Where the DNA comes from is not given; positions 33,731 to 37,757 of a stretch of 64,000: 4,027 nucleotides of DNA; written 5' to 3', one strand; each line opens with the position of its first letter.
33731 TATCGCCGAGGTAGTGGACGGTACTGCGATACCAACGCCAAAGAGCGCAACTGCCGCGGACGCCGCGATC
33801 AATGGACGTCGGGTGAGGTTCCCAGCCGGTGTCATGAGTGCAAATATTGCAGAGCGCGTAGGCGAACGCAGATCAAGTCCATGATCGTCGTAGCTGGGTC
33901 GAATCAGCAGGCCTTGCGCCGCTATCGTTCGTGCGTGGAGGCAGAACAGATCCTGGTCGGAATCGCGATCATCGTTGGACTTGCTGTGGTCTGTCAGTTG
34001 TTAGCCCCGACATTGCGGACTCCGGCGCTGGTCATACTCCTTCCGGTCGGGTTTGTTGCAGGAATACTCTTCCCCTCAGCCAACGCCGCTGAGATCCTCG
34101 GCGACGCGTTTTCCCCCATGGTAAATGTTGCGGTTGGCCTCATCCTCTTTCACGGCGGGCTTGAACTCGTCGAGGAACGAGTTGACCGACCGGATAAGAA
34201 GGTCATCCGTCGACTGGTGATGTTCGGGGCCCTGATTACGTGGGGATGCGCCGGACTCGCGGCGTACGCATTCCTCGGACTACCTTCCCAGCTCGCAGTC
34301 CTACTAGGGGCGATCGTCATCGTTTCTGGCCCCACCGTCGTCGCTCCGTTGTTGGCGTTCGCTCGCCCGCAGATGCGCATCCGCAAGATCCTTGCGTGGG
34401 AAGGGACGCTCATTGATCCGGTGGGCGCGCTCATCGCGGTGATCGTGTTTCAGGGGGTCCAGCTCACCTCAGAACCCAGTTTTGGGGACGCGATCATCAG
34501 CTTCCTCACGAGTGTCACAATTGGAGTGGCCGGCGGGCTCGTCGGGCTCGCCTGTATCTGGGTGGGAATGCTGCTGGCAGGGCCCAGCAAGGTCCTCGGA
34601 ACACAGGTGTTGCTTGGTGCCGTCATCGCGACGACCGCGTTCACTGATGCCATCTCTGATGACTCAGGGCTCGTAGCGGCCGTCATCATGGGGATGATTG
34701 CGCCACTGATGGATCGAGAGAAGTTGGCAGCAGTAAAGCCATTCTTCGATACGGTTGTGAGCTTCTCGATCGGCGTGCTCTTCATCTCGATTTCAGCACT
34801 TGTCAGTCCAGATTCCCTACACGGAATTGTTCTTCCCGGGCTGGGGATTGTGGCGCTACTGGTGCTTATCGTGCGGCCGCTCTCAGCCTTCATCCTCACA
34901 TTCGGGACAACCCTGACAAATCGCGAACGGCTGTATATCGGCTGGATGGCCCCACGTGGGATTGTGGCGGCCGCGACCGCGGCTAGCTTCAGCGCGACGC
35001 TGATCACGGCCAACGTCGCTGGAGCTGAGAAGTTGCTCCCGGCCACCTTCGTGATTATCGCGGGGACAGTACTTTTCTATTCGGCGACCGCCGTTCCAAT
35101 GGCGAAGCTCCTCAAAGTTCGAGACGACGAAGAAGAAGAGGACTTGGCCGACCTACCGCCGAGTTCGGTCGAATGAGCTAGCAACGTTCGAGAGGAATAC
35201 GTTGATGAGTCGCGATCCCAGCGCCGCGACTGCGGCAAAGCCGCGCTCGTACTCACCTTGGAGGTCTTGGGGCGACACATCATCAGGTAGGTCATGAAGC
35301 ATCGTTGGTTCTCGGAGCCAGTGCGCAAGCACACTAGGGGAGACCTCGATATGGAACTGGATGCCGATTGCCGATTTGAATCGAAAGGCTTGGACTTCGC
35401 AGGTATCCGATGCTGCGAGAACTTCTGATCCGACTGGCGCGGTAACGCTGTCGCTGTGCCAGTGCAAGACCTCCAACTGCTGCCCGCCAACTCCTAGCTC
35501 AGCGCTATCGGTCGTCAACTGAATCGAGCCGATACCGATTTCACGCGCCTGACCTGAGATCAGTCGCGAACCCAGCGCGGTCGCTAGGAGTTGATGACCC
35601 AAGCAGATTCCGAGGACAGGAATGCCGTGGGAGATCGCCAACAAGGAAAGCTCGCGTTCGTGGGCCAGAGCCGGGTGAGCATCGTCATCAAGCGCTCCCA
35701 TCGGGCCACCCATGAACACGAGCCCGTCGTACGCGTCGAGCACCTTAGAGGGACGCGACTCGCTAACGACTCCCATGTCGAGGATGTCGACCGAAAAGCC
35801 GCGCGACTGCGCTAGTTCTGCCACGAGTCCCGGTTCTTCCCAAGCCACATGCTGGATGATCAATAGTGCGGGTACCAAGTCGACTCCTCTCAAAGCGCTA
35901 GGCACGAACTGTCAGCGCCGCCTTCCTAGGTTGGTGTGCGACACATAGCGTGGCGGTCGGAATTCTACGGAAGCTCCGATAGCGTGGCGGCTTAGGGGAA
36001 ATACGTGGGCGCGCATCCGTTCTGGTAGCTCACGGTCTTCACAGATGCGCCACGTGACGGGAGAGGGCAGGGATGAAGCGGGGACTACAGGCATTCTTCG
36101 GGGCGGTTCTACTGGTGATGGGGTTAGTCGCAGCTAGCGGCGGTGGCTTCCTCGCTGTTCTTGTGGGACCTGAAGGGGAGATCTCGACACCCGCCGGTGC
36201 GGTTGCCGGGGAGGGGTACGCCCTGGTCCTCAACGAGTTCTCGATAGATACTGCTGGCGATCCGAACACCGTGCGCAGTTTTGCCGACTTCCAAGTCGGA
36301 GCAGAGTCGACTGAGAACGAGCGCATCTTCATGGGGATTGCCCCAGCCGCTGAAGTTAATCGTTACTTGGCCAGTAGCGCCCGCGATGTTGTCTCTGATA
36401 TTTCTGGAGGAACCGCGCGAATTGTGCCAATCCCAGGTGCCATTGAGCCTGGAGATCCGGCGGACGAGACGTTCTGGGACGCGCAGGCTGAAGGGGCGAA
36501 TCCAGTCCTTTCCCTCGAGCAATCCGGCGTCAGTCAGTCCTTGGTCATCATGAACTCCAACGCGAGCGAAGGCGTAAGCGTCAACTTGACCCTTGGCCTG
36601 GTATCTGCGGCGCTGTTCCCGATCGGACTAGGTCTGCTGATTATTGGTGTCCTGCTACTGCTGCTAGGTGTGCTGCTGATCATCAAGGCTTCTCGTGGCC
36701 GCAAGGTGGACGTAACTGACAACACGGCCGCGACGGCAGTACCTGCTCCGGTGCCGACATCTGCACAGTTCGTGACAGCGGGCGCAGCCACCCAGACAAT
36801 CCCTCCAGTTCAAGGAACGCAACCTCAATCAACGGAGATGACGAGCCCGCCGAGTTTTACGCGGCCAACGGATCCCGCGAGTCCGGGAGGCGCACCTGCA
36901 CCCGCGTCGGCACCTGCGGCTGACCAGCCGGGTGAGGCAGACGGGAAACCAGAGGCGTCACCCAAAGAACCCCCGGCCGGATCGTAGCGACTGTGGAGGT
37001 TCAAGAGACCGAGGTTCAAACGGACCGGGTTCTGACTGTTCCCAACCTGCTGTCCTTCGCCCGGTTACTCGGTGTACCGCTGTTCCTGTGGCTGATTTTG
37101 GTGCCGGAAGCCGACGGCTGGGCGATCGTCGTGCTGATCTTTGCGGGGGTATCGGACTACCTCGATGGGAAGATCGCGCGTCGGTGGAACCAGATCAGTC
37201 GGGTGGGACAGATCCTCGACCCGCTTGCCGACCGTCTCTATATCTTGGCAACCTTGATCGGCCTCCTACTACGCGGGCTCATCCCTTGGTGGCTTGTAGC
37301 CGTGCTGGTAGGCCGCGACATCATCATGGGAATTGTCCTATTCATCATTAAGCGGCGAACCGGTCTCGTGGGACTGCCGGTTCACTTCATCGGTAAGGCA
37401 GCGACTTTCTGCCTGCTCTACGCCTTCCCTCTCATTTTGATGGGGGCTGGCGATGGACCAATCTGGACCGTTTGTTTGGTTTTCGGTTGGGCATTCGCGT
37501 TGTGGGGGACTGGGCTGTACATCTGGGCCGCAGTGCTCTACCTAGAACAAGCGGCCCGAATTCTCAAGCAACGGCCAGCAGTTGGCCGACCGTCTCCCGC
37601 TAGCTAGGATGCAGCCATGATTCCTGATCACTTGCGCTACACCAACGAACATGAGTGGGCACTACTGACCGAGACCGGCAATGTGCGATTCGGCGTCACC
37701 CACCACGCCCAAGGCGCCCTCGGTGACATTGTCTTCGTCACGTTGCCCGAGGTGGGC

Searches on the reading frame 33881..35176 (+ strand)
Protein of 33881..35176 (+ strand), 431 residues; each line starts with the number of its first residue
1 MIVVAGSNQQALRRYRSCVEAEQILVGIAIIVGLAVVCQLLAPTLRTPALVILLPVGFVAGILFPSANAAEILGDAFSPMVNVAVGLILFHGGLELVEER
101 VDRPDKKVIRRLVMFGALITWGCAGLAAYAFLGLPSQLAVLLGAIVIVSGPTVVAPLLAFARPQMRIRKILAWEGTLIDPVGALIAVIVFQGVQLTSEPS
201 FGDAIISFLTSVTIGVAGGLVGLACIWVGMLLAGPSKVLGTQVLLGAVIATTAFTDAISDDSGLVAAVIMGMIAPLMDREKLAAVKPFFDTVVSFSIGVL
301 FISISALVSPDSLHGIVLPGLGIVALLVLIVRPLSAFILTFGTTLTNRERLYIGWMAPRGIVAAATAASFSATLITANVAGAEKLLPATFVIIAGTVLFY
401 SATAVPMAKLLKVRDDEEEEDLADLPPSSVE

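Call 42: search_protein_families(library=pfam, proteins=[window:33881-35176:+], max_evalue=0.01)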
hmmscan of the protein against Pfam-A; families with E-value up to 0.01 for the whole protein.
window:33881-35176:+ (431 aa): 1 family
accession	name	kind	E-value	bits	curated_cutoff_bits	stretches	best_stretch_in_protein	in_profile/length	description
PF00999.27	Na_H_Exchanger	-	1.6e-27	96.8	26.2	1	34-408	3-373/375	Sodium/hydrogen exchanger, transmembrane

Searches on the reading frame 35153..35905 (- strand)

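Call 42: search_protein_families(library=pfam, proteins=[window:35153-35905:-], max_evalue=0.01)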
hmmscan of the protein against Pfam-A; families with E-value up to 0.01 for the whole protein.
window:35153-35905:- (250 aa): 2 families
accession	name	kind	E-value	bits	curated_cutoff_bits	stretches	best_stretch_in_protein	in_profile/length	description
PF00117.34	GATase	-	2.5e-21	76.7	22.8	1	34-192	19-177/190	Glutamine amidotransferase class-I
PF07722.19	Peptidase_C26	-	4e-07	30.4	20.5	1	51-117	51-128/219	Peptidase C26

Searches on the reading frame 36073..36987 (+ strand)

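Call 42: search_protein_families(library=pfam, proteins=[window:36073-36987:+], max_evalue=0.01)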
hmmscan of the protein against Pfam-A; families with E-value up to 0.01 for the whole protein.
window:36073-36987:+ (304 aa): 1 family
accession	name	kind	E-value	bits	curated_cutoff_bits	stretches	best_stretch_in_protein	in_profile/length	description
PF10907.13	DUF2749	-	0.0032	17.9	25.5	1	12-45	8-41/72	Protein of unknown function (DUF2749)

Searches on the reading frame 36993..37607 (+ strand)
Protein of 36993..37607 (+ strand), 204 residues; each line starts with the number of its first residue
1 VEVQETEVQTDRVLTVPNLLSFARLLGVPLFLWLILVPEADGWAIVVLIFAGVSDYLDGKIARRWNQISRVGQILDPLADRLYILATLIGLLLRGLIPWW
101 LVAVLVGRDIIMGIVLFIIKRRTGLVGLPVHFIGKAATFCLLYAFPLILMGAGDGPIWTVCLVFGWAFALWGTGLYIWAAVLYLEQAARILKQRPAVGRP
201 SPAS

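Call 42: search_protein_families(library=pfam, proteins=[window:36993-37607:+], max_evalue=0.01)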
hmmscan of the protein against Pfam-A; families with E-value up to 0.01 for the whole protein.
window:36993-37607:+ (204 aa): 1 family
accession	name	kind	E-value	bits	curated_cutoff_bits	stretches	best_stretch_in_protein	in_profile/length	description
PF01066.26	CDP-OH_P_transf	-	9.4e-40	136.9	22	1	15-171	2-152/152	CDP-alcohol phosphatidyltransferase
